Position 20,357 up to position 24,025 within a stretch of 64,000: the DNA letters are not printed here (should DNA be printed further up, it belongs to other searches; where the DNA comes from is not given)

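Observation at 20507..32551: Candidate DISARM-like / novel restriction-type defence island: fused PLD-nuclease-SNF2 helicase, DUF4143 AAA ATPase and a 1305-aa PglX/MmeI-like adenine methyltransferase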

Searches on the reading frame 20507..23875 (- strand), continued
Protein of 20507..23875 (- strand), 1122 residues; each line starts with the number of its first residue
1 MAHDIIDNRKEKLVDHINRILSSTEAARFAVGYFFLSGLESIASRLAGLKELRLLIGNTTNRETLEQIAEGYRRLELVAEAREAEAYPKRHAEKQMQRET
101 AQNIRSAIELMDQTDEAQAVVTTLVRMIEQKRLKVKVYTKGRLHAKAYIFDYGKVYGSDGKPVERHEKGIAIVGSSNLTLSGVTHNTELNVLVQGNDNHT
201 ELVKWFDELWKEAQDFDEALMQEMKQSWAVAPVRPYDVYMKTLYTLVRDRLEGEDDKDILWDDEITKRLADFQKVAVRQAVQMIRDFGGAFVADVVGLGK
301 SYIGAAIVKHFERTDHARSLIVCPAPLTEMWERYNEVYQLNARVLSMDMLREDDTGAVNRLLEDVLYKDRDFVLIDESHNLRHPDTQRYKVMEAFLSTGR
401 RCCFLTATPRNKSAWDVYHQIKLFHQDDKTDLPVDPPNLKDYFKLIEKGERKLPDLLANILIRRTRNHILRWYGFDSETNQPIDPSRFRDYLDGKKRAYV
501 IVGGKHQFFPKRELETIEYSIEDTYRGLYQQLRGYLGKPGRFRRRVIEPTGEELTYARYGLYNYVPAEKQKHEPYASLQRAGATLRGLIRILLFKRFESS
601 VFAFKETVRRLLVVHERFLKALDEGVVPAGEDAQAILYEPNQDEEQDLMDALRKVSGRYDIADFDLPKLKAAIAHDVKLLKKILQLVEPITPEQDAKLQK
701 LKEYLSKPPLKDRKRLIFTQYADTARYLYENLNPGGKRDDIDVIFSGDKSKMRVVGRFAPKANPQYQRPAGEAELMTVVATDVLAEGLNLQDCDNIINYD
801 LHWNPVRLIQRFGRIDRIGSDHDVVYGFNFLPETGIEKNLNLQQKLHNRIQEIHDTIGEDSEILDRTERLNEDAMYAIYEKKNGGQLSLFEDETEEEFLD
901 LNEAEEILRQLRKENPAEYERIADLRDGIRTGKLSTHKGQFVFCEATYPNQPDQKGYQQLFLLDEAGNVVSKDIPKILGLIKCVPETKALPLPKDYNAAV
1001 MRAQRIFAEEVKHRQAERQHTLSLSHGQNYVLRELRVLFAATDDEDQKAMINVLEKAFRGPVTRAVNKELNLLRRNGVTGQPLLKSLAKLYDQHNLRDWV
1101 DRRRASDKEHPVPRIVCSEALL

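Call 49: search_protein_families(library=padloc, proteins=[L033:7297-8430:+, L020:8977-9576:+, L069:7380-7832:+, L022:3449-5197:+, L067:9452-9979:+, L028:7302-8162:+, L064:8149-9387:+, L060:7873-9096:+, L047:7791-8717:+, L002:9391-9987:+], max_evalue=0.001)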
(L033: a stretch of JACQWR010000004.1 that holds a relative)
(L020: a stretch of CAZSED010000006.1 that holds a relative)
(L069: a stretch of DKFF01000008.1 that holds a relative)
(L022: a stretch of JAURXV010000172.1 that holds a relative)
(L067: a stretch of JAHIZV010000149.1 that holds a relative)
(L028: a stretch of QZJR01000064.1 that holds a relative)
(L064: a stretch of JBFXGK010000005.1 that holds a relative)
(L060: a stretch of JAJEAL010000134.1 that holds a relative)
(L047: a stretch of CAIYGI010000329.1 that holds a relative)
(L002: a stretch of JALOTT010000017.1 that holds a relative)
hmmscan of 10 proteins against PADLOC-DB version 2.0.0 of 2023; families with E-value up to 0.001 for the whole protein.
L033:7297-8430:+ (377 aa): 0 families

L020:8977-9576:+ (199 aa): 13 families
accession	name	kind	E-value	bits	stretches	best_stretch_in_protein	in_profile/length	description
PDLC04368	PDC-M05A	-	4.2e-73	243.5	1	3-195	4-197/201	-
PDLC04372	PDC-M05A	-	4e-48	161.8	1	34-193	4-164/167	-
PDLC04369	PDC-M05A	-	1.9e-31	107.3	1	1-189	1-187/201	-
PDLC04371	PDC-M05A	-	5.7e-23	79.7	1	5-155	24-176/211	-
PDLC04370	PDC-M05A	-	6.4e-18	63.3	1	25-189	27-190/194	-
PDLC01438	Csa3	-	4.2e-07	28.3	1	9-101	145-229/305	"CAS-I,CAS-II,CAS-III,CAS-IV,CAS-V,CAS-VI; associated_signaling"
PDLC04902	PDC-S09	-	5.1e-06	24.7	1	100-154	13-72/97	-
PDLC04904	PDC-S09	-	9.6e-06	23.8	1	104-154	23-75/104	-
PDLC01720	Csa3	-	5.1e-05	21.8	1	13-73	26-90/118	Csa3_1_CAS-I-II-III-IV-V-VI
PDLC04906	PDC-S09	-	0.00011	20.5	1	107-158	25-79/98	-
PDLC04907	PDC-S09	-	0.0004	18.5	1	97-131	19-52/114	-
PDLC04903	PDC-S09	-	0.00051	18.3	1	103-131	23-51/108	-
PDLC00788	Cyclase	-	0.00061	17.4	1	91-190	27-131/297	oligonucleotide-cyclase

L069:7380-7832:+ (150 aa): 8 families
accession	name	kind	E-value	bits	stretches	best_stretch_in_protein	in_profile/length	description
PDLC04377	PDC-M05B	-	1.1e-53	179.2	1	3-147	1-146/149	-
PDLC04374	PDC-M05B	-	3.5e-45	151.8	1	3-146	1-145/146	-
PDLC04379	PDC-M05B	-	1.4e-27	94.5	1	3-146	1-144/147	-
PDLC04373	PDC-M05B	-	4e-20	70.3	1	4-138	5-136/141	-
PDLC04378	PDC-M05B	-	3.9e-18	64.1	1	20-148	24-152/153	-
PDLC04376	PDC-M05B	-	2e-15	55.1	1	24-139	2-118/121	-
PDLC04381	PDC-M05B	-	2e-12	45.5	1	43-137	14-105/113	-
PDLC04375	PDC-M05B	-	1.1e-06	27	1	45-132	53-142/151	-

L022:3449-5197:+ (582 aa): 107 families (the best 25 are shown)
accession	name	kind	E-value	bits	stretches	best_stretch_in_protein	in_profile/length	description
PDLC03878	NsnB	-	2.1e-21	75.1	2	1-46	1-46/345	-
PDLC02979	AriA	-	3.1e-18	64.7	2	1-43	1-45/373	-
PDLC02358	Old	-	1.8e-16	58.1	1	2-43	4-45/578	Old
PDLC02915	ATPase-Toprim_I-B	-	2.9e-15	54.1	2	1-42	2-43/623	-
PDLC04135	mad3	-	3.2e-15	54.6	2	264-335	265-335/374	mads_3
PDLC02981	AriAB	-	3.9e-15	53.6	1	284-470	334-524/694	-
PDLC02336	AbiLi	-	1.1e-14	52.8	2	1-49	1-47/340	AbiLi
PDLC02980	AriA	-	1.7e-14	52.5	2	263-325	239-302/304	-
PDLC00278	PtuA1|PtuA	-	1.8e-13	48.6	2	2-54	3-57/436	AAA ATPase domain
PDLC00271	PtuA1|PtuA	-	3.3e-13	48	2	2-58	3-61/421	AAA ATPase domain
PDLC04608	PDC-M38A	-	8.2e-13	46.8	2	2-45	5-49/367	-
PDLC02335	AbiLi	-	9.7e-13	45.8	2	265-329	179-243/326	AbiLi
PDLC00078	GajA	-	2.3e-12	44.4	2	284-386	324-429/580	AAA ATPase domain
PDLC00069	GajA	-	8.1e-12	42.3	2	2-43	3-45/687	AAA ATPase domain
PDLC00094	GajA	-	1e-11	42.1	1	2-50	3-48/569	AAA ATPase domain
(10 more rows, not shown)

L067:9452-9979:+ (175 aa): 0 families

L028:7302-8162:+ (286 aa): 5 families
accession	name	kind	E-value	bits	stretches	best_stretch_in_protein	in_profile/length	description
PDLC04638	PDC-M41A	-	5.1e-47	158.7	1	16-284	8-275/275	-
PDLC04635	PDC-M41A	-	1.2e-41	141.6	1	20-280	9-291/298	-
PDLC04636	PDC-M41A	-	5.9e-33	112.8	1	20-283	7-280/281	-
PDLC04637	PDC-M41A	-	1.1e-09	36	1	107-284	43-224/226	-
PDLC04566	PDC-M30A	-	5.9e-05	20.3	1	22-180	13-183/372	-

L064:8149-9387:+ (412 aa): 96 families (the best 25 are shown)
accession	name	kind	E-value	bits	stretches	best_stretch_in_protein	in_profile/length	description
PDLC04178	HEC-01A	-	1.4e-160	532.7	1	12-407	1-392/399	-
PDLC04182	HEC-01A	-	3.5e-41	139.5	1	18-345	4-354/406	-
PDLC04175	HEC-01A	-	3.2e-40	136.3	1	17-390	5-357/363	-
PDLC04176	HEC-01A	-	3.8e-38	129.8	1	18-372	3-349/371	-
PDLC04180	HEC-01A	-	3.6e-37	126.5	1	18-370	3-349/382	-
PDLC04184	HEC-01A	-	8.9e-37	125.2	2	155-352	192-401/464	-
PDLC04183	HEC-01A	-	4.3e-34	116.2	1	21-364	8-369/402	-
PDLC04177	HEC-01A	-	3.2e-33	113.3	2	193-368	199-366/393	-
PDLC04393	PDC-M07A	-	4.5e-30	103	2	177-356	191-365/435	-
PDLC04179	HEC-01A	-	1.2e-29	101.8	2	174-343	241-406/459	-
PDLC04389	PDC-M07A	-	2.1e-29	100.8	2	203-362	219-391/443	-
PDLC04391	PDC-M07A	-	2.2e-29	100.7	2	177-356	183-361/412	-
PDLC04144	HEC-01B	-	6.7e-28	95.9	2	204-364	208-361/395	-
PDLC04392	PDC-M07A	-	1.9e-27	94.4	2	177-356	189-363/432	-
PDLC04135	mad3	-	1.1e-26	92.3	1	18-352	2-335/374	mads_3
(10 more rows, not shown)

L060:7873-9096:+ (407 aa): 3 families
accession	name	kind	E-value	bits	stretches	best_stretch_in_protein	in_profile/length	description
PDLC02394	pAgo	-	2.2e-24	83.3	1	30-399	55-438/1121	-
PDLC02402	Aga_SIR2-PNTD1-PNTD2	-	1.7e-10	37.7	1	170-321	343-487/876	Class I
PDLC02418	Aga_SIR2-Kinase-PNTD1-PNTD2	-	1.8e-06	24.4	1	227-322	273-366/756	Class I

L047:7791-8717:+ (308 aa): 4 families
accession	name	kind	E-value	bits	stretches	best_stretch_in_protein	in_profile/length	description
PDLC01150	HEAT_CxxC_PDDEXK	-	2.2e-109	363.2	1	11-291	7-285/288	HEAT_CxxC_PD-DEXK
PDLC05067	PDC-S69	-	1.1e-22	79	1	177-295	171-286/289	-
PDLC05065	PDC-S68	-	1.3e-08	31.1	1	186-269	1097-1183/1221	-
PDLC05066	PDC-S68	-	2.7e-06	23.7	1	170-267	1078-1175/1202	-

L002:9391-9987:+ (198 aa): 0 families

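Call 63: search_protein_families(library=ncbifam, proteins=[window:20507-23875:-], max_evalue=0.001)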
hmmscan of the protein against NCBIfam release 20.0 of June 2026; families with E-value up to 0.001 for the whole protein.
window:20507-23875:- (1122 aa): 18 families
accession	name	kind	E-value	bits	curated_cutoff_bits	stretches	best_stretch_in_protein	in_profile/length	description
NF042964.1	phospholipD_antiphage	equivalog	3.1e-47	161.5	1100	2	575-865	584-834/895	phospholipase D-like domain-containing anti-phage protein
NF038317.1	DISARM_DrmD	equivalog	2.1e-46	158.7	610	2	548-867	348-660/1021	DISARM system SNF2-like helicase DrmD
NF038318.1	DISARM_DrmD_b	equivalog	3.5e-30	104.8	950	3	777-831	489-542/868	DISARM system SNF2-like helicase DrmD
NF041062.1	DpdE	equivalog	1.4e-18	66.3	500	2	654-829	504-652/1048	protein DpdE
NF003426.0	PRK04914.1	equivalog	5.6e-13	48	576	1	777-872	550-642/959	RNA polymerase-associated protein RapA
NF058637.1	helic_SCO1167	equivalog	7.3e-13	47.5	1200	2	633-825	705-881/932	SCO1167/SCO6262 family helicase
NF010337.0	PRK13766.1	equivalog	8.2e-09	34.1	610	1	673-890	327-536/781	Hef nuclease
NF053675.1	pilus_reg_Snf2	equivalog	1.1e-08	33.7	1100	1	787-856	941-1010/1029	pilus expression-regulating Snf2 family helicase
NF053631.1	RNA_helic_CshA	equivalog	7.8e-07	28.3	646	1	774-910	287-414/434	degradosome RNA helicase CshA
NF041790.1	anti-phage_ZorD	equivalog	1.5e-06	26.4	1500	0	696-824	905-1030/1035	type I Zorya anti-phage system protein ZorD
NF008744.0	PRK11776.1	equivalog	1.4e-05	23.9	524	1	777-821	295-339/460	ATP-dependent RNA helicase DbpA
TIGR02621.3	cas3_GSU0051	exception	2.7e-05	23.2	400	1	681-821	241-376/854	type I-G CRISPR-associated helicase/endonuclease Cas3g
NF008394.0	PRK11192.1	equivalog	5.6e-05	22.2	507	1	771-820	294-343/441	ATP-dependent RNA helicase SrmB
NF003390.0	PRK04537.1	equivalog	0.00014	21.1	732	1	774-825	307-358/572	ATP-dependent RNA helicase RhlB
NF053711.1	RNA_heli_RhlE1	exception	0.00019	20.3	750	1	773-823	293-343/434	RNA helicase RhlE1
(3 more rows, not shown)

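Call 67: search_protein_families(library=ncbifam, proteins=[L082:8992-12447:+, L083:8992-12321:+, L081:8977-12483:+, L082:13123-16425:+, L083:12322-15588:+, L081:5095-8970:+], max_evalue=1e-10)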
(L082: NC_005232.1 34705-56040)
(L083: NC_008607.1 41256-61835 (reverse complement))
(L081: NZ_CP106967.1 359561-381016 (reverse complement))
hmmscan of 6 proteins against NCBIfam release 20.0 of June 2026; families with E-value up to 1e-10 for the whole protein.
L082:8992-12447:+ (1151 aa): 6 families
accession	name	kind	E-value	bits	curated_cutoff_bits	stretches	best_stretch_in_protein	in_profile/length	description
NF042964.1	phospholipD_antiphage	equivalog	1.2e-47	162.8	1100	2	703-925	643-859/895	phospholipase D-like domain-containing anti-phage protein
NF038317.1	DISARM_DrmD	equivalog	1.3e-37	129.7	610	1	574-911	373-670/1021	DISARM system SNF2-like helicase DrmD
NF041062.1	DpdE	equivalog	1e-24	86.6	500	1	685-869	488-658/1048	protein DpdE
NF038318.1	DISARM_DrmD_b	equivalog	1.4e-23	83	950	1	738-859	405-537/868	DISARM system SNF2-like helicase DrmD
NF003426.0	PRK04914.1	equivalog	1.4e-17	63.3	576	0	670-857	428-596/959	RNA polymerase-associated protein RapA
NF010337.0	PRK13766.1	equivalog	7.6e-12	44.2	610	1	728-851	348-467/781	Hef nuclease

L083:8992-12321:+ (1109 aa): 5 families
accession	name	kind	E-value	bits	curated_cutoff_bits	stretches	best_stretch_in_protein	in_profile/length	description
NF042964.1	phospholipD_antiphage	equivalog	2.5e-40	138.6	1100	2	666-860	638-831/895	phospholipase D-like domain-containing anti-phage protein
NF038317.1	DISARM_DrmD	equivalog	4.7e-39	134.4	610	1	540-833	359-625/1021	DISARM system SNF2-like helicase DrmD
NF041062.1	DpdE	equivalog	6.7e-31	107.1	500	2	638-833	471-658/1048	protein DpdE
NF038318.1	DISARM_DrmD_b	equivalog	1.4e-26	92.9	950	1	701-823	400-537/868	DISARM system SNF2-like helicase DrmD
NF003426.0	PRK04914.1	equivalog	8e-15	54.1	576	0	686-821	471-596/959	RNA polymerase-associated protein RapA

L081:8977-12483:+ (1168 aa): 6 families
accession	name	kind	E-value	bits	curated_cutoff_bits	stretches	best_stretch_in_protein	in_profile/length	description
NF038317.1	DISARM_DrmD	equivalog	1.6e-41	142.6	610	1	404-930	236-680/1021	DISARM system SNF2-like helicase DrmD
NF042964.1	phospholipD_antiphage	equivalog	3.3e-35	121.7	1100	1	556-905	551-834/895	phospholipase D-like domain-containing anti-phage protein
NF041062.1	DpdE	equivalog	5.1e-24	84.3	500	1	678-874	506-657/1048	protein DpdE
NF038318.1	DISARM_DrmD_b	equivalog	1.1e-22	80.1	950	1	719-872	387-543/868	DISARM system SNF2-like helicase DrmD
NF003426.0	PRK04914.1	equivalog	2.1e-13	49.5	576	0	815-863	548-596/959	RNA polymerase-associated protein RapA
NF010337.0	PRK13766.1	equivalog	1.5e-11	43.2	610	0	743-862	363-472/781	Hef nuclease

L082:13123-16425:+ (1100 aa): 2 families
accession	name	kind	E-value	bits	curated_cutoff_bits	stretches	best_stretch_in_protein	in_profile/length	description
NF033452.1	BREX_1_MTaseX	exception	3.9e-18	64.7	500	1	494-867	314-628/1210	BREX-1 system adenine-specific DNA-methyltransferase PglX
NF033455.1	BREX_6_MTaseX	exception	1.4e-12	46.1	900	1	491-829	326-634/1319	BREX-6 system adenine-specific DNA-methyltransferase PglX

L083:12322-15588:+ (1088 aa): 2 families
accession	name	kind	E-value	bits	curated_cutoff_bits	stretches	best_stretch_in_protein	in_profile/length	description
NF033452.1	BREX_1_MTaseX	exception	8e-16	57.1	500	1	490-792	309-565/1210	BREX-1 system adenine-specific DNA-methyltransferase PglX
NF033455.1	BREX_6_MTaseX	exception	1e-11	43.2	900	0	437-591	274-400/1319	BREX-6 system adenine-specific DNA-methyltransferase PglX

L081:5095-8970:+ (1291 aa): 4 families
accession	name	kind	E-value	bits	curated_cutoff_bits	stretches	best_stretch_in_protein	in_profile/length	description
NF033452.1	BREX_1_MTaseX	exception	3.6e-22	78.1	500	1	441-677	311-522/1210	BREX-1 system adenine-specific DNA-methyltransferase PglX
NF033455.1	BREX_6_MTaseX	exception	3.7e-19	67.8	900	1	436-677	321-569/1319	BREX-6 system adenine-specific DNA-methyltransferase PglX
NF033451.1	BREX_2_MTaseX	equivalog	6.2e-15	54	400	1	442-541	222-319/1185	BREX-2 system adenine-specific DNA-methyltransferase PglX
NF033454.1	BREX_5_MTaseX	exception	1.7e-13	49.1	900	1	432-683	291-522/1404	BREX-5 system adenine-specific DNA-methyltransferase PglX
